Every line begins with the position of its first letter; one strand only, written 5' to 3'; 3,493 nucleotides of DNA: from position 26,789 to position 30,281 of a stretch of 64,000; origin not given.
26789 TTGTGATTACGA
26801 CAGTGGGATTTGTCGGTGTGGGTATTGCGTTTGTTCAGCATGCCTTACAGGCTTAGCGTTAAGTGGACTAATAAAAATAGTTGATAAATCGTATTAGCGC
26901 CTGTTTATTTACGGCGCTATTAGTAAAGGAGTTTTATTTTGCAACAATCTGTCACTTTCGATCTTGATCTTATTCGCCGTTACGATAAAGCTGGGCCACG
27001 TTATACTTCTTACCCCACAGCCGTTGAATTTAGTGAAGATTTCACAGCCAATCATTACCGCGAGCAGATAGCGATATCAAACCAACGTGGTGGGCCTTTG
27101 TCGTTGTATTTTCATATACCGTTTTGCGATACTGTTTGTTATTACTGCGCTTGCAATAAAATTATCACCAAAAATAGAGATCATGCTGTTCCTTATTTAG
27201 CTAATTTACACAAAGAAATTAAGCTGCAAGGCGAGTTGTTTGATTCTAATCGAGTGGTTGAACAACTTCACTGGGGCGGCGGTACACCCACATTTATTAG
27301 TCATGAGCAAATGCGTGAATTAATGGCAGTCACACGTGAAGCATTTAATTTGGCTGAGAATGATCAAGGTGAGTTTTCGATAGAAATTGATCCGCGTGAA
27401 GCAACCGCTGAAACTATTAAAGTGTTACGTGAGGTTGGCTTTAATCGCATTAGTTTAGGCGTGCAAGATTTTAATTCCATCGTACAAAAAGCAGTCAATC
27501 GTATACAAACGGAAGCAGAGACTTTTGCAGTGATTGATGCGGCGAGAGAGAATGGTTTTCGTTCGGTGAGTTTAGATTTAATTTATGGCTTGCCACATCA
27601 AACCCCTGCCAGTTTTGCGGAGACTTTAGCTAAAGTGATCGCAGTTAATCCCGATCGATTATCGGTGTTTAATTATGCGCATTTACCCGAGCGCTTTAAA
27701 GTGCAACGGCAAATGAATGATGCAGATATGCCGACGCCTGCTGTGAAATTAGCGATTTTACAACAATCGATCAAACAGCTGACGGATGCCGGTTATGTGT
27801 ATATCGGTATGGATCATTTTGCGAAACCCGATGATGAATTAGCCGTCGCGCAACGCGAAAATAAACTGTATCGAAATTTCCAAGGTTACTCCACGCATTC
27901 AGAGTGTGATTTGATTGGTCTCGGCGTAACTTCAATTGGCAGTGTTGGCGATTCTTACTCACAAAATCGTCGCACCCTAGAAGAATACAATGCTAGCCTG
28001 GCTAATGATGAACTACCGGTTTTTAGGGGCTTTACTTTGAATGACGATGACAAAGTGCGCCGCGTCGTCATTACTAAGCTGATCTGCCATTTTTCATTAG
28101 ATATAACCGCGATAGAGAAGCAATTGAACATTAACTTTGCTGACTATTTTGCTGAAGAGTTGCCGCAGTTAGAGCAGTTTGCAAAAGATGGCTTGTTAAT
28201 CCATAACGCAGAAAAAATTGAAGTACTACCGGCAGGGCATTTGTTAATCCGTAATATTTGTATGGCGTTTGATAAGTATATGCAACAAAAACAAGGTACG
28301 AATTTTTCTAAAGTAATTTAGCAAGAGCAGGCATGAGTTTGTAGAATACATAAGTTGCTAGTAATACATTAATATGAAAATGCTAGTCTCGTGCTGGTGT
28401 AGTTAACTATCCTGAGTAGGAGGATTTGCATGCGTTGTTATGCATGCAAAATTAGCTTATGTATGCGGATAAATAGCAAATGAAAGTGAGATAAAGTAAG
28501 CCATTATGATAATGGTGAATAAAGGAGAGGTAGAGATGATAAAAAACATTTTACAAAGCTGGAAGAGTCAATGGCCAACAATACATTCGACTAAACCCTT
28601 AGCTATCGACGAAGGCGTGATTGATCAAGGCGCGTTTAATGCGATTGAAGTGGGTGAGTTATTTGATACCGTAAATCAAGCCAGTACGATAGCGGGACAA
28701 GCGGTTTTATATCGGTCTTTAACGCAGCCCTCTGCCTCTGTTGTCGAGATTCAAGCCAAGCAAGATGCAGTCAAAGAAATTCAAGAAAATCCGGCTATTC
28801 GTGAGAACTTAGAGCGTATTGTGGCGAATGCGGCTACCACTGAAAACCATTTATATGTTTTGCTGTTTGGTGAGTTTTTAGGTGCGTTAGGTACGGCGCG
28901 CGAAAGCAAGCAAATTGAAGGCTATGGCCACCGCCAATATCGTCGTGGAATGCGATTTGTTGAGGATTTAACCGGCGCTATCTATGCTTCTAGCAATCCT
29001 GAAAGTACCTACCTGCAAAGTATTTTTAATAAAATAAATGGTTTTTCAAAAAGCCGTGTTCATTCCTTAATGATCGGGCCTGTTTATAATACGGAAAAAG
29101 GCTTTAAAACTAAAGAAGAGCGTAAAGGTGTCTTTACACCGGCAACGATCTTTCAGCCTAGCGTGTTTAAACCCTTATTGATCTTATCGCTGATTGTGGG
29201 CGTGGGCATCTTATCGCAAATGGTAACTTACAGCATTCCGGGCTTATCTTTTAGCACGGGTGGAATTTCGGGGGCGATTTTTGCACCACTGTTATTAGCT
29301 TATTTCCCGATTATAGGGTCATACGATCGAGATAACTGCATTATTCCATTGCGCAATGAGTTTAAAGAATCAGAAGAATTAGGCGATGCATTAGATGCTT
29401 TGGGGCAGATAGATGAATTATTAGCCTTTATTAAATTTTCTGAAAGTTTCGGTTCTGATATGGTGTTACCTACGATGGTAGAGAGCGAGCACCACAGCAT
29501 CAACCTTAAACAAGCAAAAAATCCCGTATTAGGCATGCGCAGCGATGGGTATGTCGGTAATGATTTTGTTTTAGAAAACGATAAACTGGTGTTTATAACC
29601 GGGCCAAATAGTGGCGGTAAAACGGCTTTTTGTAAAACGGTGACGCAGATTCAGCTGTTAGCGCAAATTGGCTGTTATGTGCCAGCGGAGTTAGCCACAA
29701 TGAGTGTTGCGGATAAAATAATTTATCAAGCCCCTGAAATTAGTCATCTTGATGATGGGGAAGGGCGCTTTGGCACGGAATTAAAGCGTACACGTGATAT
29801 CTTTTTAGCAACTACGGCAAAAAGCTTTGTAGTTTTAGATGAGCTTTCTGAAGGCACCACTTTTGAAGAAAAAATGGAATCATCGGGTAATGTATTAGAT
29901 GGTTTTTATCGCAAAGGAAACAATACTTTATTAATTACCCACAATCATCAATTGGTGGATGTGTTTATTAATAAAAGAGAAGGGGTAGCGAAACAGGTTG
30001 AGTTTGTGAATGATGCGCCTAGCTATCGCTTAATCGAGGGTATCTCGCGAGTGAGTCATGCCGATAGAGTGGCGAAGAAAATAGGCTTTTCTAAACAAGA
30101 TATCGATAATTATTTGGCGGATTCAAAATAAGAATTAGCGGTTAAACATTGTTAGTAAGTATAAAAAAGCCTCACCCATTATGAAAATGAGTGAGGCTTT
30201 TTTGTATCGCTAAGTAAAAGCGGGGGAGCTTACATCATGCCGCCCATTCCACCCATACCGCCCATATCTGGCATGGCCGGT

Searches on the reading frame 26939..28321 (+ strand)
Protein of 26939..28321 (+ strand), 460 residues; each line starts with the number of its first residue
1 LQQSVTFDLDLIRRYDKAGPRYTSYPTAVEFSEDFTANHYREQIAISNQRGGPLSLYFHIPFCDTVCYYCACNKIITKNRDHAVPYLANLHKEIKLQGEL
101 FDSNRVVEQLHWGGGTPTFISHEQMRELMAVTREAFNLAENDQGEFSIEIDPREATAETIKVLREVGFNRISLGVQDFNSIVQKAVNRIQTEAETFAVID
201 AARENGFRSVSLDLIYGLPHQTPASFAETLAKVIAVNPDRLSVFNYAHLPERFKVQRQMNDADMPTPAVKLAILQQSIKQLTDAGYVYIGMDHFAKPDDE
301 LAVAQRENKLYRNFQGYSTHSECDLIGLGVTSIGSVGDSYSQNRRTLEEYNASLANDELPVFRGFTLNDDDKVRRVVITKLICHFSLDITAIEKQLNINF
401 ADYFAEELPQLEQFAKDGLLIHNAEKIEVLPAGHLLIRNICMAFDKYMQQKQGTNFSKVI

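Call 7: search_protein_families(library=ncbifam, proteins=[window:26939-28321:+])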
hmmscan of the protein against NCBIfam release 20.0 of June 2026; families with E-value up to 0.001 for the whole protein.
window:26939-28321:+ (460 aa): 21 families
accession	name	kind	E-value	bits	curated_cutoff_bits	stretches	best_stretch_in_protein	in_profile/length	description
TIGR00538.1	hemN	equivalog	2.9e-195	649.4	324.95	1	6-460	2-454/454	oxygen-independent coproporphyrinogen III oxidase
NF006067.1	PRK08208.1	equivalog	2e-55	188.5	380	1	46-433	28-403/427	STM4012 family radical SAM protein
TIGR04107.1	rSAM_HutW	equivalog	3.8e-49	167.6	400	1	36-444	24-414/419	heme anaerobic degradation radical SAM methyltransferase ChuW/HutW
TIGR00539.1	hemN_rel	equivalog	3.1e-45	154.8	205.4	1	54-428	1-352/361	radical SAM family heme chaperone HemW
TIGR03994.1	rSAM_HemZ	equivalog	9.8e-40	136.9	321.4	1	51-247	82-277/401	coproporphyrinogen dehydrogenase HemZ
NF006385.0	PRK08629.1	equivalog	1.7e-31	109.5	355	1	35-435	34-404/439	coproporphyrinogen III oxidase family protein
NF006064.0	PRK08207.2-2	equivalog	1.9e-31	109.6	504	1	54-247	145-339/465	coproporphyrinogen III oxidase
NF006060.0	PRK08207.1-3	equivalog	2.3e-29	102.5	653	1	45-244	141-342/477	coproporphyrinogen III oxidase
NF006061.0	PRK08207.1-4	equivalog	3.4e-29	102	702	1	54-245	174-367/501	coproporphyrinogen III oxidase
NF004567.0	PRK05904.1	equivalog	2.2e-27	96.2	355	1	56-246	9-192/353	coproporphyrinogen III oxidase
NF006059.0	PRK08207.1-1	equivalog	2.3e-23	82.7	1012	1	54-246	172-366/496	coproporphyrinogen III oxidase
NF005133.0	PRK06582.1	equivalog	2.5e-23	82.7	597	1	53-429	11-373/390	coproporphyrinogen III oxidase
NF006066.0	PRK08207.2-5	equivalog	1.2e-21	77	1117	1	54-247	191-385/518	coproporphyrinogen III oxidase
NF006062.0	PRK08207.1-5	equivalog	3.3e-20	72.4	1007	1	45-245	140-342/476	coproporphyrinogen III oxidase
NF006063.0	PRK08207.2-1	equivalog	3.9e-17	62.1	1074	1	53-247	192-387/518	coproporphyrinogen III oxidase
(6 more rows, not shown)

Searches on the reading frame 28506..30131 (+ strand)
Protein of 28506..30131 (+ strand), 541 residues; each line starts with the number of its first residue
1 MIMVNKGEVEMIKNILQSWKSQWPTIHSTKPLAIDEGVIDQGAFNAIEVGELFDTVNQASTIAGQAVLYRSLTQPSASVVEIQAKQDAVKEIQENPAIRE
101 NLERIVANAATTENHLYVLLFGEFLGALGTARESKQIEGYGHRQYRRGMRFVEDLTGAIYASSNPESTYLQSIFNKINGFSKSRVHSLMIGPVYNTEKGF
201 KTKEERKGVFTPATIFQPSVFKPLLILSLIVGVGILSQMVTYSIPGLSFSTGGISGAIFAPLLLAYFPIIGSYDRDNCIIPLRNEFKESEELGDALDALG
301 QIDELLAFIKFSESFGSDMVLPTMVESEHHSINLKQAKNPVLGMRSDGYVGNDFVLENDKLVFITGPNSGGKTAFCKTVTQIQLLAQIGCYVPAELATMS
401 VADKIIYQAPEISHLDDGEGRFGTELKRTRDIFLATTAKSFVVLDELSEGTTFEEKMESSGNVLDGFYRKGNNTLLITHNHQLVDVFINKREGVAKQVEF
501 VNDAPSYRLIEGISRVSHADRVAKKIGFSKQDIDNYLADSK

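Call 6: search_protein_families(library=ncbifam, proteins=[window:28506-30131:+])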
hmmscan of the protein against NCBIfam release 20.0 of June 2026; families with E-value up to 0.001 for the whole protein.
window:28506-30131:+ (541 aa): 4 families
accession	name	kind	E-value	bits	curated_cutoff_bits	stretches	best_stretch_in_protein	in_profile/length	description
NF003810.1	PRK05399.1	equivalog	8.4e-38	130.6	480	2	287-486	530-731/793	DNA mismatch repair protein MutS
TIGR01069.2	mutS2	equivalog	1e-30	106.8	400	1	287-533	259-504/790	endonuclease MutS2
TIGR01070.1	mutS1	equivalog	1.2e-28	99.9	641.7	1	288-485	523-719/840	DNA mismatch repair protein MutS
NF052383.1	ATPase_KamC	equivalog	1.5e-25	90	300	1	287-485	236-433/508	lysine 5,6-aminomutase reactivase ATPase KamC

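Call 9: find_related_loci(query=window:28506-30131:+, collection=genome_contigs, flank=10000)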
Query window:28506-30131:+ (541 aa) in genome_contigs; peptide patterns used: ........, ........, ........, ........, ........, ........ (x = any residue, [..] = any of these).
419 stretches matched a pattern; 223 encode a relative of the query (tblastn E <= 1e-3); the best 80 are kept; 80 distinct loci.
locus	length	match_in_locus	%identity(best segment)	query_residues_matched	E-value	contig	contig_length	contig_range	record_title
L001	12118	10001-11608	78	6-541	0e+0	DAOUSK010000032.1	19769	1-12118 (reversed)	MAG TPA_asm: Methylococcaceae bacterium isolate CSMAG_544 CSMAG_544_k127_26190_length_19769_cov_50.9287, whole genome sh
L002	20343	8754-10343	77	12-541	0e+0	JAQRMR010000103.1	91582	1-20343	MAG: Methyloprofundus sp. isolate MAG1 MAG4_103, whole genome shotgun sequence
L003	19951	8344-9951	73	5-540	0e+0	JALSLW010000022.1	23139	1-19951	MAG: Methylomonas sp. isolate 355-202_metabat2_scaf2bin.056 355-202_scaffold_1428_c1, whole genome shotgun sequence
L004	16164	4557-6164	73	6-541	0e+0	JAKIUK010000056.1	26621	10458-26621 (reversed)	MAG: Methylococcaceae bacterium isolate D100SM.bin.16 NODE_787_length_26621_cov_11.540462, whole genome shotgun sequence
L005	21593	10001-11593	73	11-541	0e+0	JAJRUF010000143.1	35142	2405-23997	MAG: Gammaproteobacteria bacterium isolate Dive96_bin10.159 k141_1883936, whole genome shotgun sequence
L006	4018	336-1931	73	8-539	0e+0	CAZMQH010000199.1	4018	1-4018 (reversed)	MAG TPA_asm: uncultured Methylomarinum sp. isolate binchicken_co112_12 genome assembly, contig: NODE_13624_length_4018_c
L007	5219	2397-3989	72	11-541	0e+0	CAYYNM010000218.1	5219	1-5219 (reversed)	MAG TPA_asm: uncultured Methylomarinum sp. isolate SRP128015_co3_140 genome assembly, contig: NODE_21955_length_5219_cov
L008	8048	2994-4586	68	11-541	0e+0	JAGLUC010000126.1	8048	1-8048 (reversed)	MAG: Methylococcales bacterium isolate RS_11_22 ZL20.bin.22.fa_126, whole genome shotgun sequence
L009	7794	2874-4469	68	10-541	0e+0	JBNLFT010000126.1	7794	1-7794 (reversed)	MAG: Methylococcaceae bacterium isolate C1.bin.36.strict NODE_126_length_7794_cov_5.718932, whole genome shotgun sequenc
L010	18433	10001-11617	67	3-541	0e+0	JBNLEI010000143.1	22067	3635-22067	MAG: Methylococcaceae bacterium isolate C1C2.bin.3.orig k141_3303154, whole genome shotgun sequence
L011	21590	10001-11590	68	8-537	0e+0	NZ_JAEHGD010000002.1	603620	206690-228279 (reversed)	Methane-oxidizing endosymbiont of Gigantopelta aegis strain Gae_MOB scaffold2_size603620, whole genome shotgun sequence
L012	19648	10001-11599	68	8-539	0e+0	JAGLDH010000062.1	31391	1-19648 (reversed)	MAG: Methylococcales bacterium isolate SW_4_3 ROV167.bin.3.fa_62, whole genome shotgun sequence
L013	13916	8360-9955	68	10-541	0e+0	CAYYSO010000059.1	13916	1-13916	MAG TPA_asm: uncultured Methylomarinum sp. isolate SRP216583_co2_210 genome assembly, contig: NODE_3468_length_13916_cov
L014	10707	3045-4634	68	8-537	0e+0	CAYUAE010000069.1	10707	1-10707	MAG TPA_asm: uncultured Methylomarinum sp. isolate SRP216583_co2_233 genome assembly, contig: NODE_5164_length_10707_cov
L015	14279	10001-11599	68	6-538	0e+0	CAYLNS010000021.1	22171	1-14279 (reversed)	MAG TPA_asm: uncultured Methylomarinum sp. isolate SRP163575_co3_77 genome assembly, contig: NODE_2380_length_22171_cov_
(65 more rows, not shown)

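Call 39: find_homologous_proteins(query=window:28506-30131:+, max_evalue=1e-100)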
Query window:28506-30131:+ (541 aa): 1157 proteins with E <= 1e-100 among 8000 candidates; the best 120 are listed.
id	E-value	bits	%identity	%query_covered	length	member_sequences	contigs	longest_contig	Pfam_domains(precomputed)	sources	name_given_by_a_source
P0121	0.0e+0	1202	100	100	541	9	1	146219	PF05192.24,PF00488.28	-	-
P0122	1.9e-280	949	79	98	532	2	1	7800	PF05192.24,PF00488.28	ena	-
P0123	7.2e-278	940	77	98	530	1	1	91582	PF05192.24,PF00488.28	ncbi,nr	ncbi:MAG: DNA mismatch repair protein MutS [Methyloprofundus sp.]|nr:DNA mismatch repair protein Mut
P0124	2.4e-274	929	76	98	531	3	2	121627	PF05192.24,PF00488.28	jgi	-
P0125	1.6e-266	903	74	98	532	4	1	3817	PF05192.24,PF00488.28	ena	-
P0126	3.2e-266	902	74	98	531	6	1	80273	PF05192.24,PF00488.28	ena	-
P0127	7.6e-266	901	74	98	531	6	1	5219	PF05192.24,PF00488.28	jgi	-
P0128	8.8e-266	901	74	98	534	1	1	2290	PF05192.24,PF00488.28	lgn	-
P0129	2.0e-265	899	73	98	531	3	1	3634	PF05192.24,PF00488.28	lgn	-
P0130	2.2e-265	899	74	98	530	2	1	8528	PF05192.24,PF00488.28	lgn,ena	-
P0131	2.5e-265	899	73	98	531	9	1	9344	PF05192.24,PF00488.28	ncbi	-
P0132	8.5e-264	894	73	98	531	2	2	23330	PF05192.24,PF00488.28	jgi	-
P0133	1.1e-263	894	74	98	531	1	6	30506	PF05192.24,PF00488.28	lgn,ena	-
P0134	1.3e-263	893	73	98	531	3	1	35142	PF05192.24,PF00488.28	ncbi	-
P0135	2.3e-263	893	74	97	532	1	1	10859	PF05192.24,PF00488.28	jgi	jgi:hypothetical protein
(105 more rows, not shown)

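Call 40: find_encoding_contigs(protein=P0124, flank=10000, max_places=4)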
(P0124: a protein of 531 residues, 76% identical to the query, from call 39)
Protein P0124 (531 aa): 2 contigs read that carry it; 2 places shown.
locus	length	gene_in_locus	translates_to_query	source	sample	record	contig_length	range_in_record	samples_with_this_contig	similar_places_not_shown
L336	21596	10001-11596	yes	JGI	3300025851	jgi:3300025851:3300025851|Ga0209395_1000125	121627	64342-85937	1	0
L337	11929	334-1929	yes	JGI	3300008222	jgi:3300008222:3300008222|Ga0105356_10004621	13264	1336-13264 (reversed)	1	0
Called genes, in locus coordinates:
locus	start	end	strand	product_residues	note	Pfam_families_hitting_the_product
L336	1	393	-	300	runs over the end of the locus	PF00990:GGDEF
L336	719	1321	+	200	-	PF10604:Polyketide_cyc2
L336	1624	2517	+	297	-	-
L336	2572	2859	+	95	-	-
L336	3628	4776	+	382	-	PF00149:Metallophos, PF12320:SbcD_C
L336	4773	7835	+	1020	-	PF13476:AAA_23, PF13514:AAA_27, PF13558:SbcC_Walker_B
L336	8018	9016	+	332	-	PF01207:Dus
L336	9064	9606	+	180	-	PF01227:GTP_cyclohydroI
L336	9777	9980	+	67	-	-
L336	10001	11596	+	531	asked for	PF05192:MutS_III (weak), PF00488:MutS_V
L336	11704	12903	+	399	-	PF22660:RS_preATP-grasp-like, PF01370:Epimerase (weak), PF21360:PylC-like_N (faint), PF02222:ATP-grasp, PF02786:CPSase_L_D2 (weak), PF07478:Dala_Dala_lig_C, PF21244:PurT_C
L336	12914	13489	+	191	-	PF13406:SLT_2 (faint), PF01464:SLT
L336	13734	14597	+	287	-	PF08668:HDOD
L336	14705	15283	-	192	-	PF02545:Maf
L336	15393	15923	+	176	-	PF02620:YceD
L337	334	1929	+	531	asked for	PF05192:MutS_III (weak), PF00488:MutS_V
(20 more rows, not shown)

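Call 41: find_encoding_contigs(protein=P0122, flank=10000, max_places=4)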
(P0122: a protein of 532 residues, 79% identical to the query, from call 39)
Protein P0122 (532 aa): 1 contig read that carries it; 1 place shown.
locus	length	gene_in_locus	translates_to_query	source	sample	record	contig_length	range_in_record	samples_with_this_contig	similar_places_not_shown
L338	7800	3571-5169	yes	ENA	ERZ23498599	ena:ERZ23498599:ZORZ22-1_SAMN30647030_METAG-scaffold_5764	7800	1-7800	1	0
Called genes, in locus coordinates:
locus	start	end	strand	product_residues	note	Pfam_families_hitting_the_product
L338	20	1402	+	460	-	PF04055:Radical_SAM, PF06969:HemN_C (weak)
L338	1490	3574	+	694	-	PF05231:MASE1, PF08447:PAS_3 (faint), PF00989:PAS, PF08448:PAS_4 (weak), PF13426:PAS_9, PF00990:GGDEF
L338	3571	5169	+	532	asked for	PF05192:MutS_III, PF00488:MutS_V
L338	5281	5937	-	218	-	PF01243:PNPOx_N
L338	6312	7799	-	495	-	?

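Call 53: find_encoding_contigs(protein=window:28506-30131:+, flank=10000, max_places=10)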
Protein window:28506-30131:+ (541 aa): no gene with exactly this product is on record in the collection.

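Call 54: list_cluster_members(proteins=[P0121, P0001])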
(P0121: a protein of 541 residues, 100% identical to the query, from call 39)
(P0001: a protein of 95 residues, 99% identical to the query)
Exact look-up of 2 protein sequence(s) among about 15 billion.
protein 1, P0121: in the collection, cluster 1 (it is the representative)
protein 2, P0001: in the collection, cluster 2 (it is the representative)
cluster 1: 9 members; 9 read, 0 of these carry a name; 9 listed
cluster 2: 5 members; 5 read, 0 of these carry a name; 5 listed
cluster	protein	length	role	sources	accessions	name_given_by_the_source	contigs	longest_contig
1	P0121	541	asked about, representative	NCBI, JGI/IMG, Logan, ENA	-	-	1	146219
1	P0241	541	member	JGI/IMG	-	-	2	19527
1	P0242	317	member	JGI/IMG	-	-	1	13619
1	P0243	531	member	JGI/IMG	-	-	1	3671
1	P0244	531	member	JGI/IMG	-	-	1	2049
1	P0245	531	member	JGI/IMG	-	-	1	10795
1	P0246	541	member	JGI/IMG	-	-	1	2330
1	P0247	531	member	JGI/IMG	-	-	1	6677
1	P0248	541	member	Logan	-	-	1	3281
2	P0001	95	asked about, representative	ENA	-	-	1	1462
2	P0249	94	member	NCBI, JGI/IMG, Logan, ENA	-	-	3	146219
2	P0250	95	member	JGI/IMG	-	-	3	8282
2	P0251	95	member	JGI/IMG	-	-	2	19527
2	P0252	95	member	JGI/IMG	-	-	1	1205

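Call 55: find_encoding_contigs(protein=P0121, flank=10000, max_places=10)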
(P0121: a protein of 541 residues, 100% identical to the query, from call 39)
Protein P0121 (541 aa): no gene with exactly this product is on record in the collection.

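Call 56: find_encoding_contigs(protein=P0241, flank=10000, max_places=6)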
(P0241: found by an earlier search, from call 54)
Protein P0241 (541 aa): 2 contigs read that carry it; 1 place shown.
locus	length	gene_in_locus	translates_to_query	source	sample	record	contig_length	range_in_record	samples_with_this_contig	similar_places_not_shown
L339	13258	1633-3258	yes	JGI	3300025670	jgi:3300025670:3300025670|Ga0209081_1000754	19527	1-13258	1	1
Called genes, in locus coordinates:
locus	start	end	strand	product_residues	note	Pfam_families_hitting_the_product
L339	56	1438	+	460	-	PF04055:Radical_SAM, PF06969:HemN_C (weak)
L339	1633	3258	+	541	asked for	PF05192:MutS_III (weak), PF00488:MutS_V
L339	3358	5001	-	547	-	PF00118:Cpn60_TCP1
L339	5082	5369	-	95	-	PF00166:Cpn10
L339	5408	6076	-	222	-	PF03695:UPF0149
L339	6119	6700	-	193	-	-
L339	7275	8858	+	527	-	PF02332:Phenol_Hydrox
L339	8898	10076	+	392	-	PF02332:Phenol_Hydrox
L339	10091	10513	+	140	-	PF02406:MmoB_DmpM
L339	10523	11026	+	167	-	PF02964:MeMO_Hyd_G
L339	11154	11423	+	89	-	PF27775:MmoD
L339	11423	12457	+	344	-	PF00111:Fer2, PF00970:FAD_binding_6, PF00175:NAD_binding_1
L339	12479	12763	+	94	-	-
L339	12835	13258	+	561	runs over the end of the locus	PF00118:Cpn60_TCP1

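Call 57: find_encoding_contigs(protein=P0247, flank=10000, max_places=6)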
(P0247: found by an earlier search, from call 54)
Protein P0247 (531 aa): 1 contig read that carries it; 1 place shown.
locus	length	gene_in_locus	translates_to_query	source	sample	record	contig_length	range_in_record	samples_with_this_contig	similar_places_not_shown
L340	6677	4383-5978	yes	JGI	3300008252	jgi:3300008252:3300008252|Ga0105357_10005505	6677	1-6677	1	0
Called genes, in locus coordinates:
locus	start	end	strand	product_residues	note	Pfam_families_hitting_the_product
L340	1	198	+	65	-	?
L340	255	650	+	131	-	-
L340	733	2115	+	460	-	PF04055:Radical_SAM, PF06969:HemN_C (weak)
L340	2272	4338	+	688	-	PF05231:MASE1, PF00989:PAS, PF08447:PAS_3 (weak), PF08448:PAS_4, PF13426:PAS_9, PF00990:GGDEF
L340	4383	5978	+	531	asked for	PF05192:MutS_III, PF00488:MutS_V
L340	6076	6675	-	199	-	?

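Call 70: search_protein_families(library=pfam, proteins=[window:28506-30131:+], max_evalue=0.01)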
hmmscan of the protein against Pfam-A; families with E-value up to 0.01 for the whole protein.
window:28506-30131:+ (541 aa): 2 families
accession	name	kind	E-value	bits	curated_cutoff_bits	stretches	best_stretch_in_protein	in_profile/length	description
PF00488.27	MutS_V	-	3e-24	86.5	30.2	1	363-530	2-174/188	MutS domain V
PF05192.23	MutS_III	-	1.1e-09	39.3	34.1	1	49-308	18-193/194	MutS domain III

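Call 79: find_related_loci(query=window:28506-30131:+, collection=metagenome_contigs, flank=6000)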
Query window:28506-30131:+ (541 aa) in metagenome_contigs; peptide patterns used: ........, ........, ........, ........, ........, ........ (x = any residue, [..] = any of these).
468 stretches matched a pattern; 220 encode a relative of the query (tblastn E <= 1e-3); the best 80 are kept; 80 distinct loci.
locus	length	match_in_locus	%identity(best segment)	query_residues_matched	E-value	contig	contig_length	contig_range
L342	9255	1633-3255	95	1-541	0e+0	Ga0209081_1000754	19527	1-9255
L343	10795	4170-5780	92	5-541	0e+0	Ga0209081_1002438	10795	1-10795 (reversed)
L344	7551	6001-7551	93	6-522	0e+0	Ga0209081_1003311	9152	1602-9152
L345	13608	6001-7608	73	5-540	0e+0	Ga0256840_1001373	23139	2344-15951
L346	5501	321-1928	74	6-541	0e+0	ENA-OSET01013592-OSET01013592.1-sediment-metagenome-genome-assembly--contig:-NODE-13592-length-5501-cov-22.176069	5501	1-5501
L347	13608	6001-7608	73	6-541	0e+0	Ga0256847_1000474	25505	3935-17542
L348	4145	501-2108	73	6-541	0e+0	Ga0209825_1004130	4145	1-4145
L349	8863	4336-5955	72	2-541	0e+0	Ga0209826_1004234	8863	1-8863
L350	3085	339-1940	74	8-541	0e+0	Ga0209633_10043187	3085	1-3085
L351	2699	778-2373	73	8-539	0e+0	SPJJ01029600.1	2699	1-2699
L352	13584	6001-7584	73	14-541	0e+0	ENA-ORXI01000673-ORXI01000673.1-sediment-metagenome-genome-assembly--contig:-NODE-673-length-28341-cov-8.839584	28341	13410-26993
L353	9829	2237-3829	72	11-541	0e+0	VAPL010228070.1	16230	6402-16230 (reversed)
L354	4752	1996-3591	72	8-539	0e+0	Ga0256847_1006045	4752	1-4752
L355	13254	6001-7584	73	14-541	0e+0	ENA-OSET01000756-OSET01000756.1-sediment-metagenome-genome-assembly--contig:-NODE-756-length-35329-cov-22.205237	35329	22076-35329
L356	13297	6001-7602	71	6-539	0e+0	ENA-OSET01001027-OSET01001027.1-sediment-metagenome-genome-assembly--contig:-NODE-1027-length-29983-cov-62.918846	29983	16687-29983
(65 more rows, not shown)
